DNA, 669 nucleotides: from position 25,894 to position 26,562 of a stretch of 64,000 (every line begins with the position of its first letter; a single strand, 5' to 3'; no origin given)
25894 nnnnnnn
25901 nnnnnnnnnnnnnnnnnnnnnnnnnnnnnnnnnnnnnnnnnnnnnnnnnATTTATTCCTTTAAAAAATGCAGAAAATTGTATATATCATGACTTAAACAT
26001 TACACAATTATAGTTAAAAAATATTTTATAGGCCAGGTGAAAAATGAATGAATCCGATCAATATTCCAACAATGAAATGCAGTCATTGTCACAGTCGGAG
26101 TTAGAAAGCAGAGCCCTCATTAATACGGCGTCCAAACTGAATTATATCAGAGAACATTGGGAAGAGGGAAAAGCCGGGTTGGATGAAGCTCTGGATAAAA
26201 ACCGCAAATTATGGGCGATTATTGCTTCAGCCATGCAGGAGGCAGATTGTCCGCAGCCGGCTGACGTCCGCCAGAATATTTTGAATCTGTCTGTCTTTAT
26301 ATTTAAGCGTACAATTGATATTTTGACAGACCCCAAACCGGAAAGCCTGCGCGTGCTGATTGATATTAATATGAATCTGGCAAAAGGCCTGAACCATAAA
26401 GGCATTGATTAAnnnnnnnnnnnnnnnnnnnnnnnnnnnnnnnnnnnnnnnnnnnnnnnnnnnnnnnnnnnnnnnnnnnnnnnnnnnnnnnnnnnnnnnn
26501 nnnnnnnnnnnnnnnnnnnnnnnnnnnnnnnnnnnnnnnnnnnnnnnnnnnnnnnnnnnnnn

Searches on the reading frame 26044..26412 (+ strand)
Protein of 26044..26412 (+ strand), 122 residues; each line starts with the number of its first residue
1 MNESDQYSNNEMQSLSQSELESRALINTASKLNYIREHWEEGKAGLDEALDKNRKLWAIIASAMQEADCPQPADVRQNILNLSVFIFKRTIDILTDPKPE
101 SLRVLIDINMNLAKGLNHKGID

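Call 26: search_protein_families(library=pfam, proteins=[window:26044-26412:+], max_evalue=0.001)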
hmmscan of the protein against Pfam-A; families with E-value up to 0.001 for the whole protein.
window:26044-26412:+ (122 aa): 1 family
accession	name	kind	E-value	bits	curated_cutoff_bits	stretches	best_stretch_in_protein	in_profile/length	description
PF07309.16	FlaF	-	4.1e-27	94.8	23.6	1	5-116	3-113/113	Flagellar protein FlaF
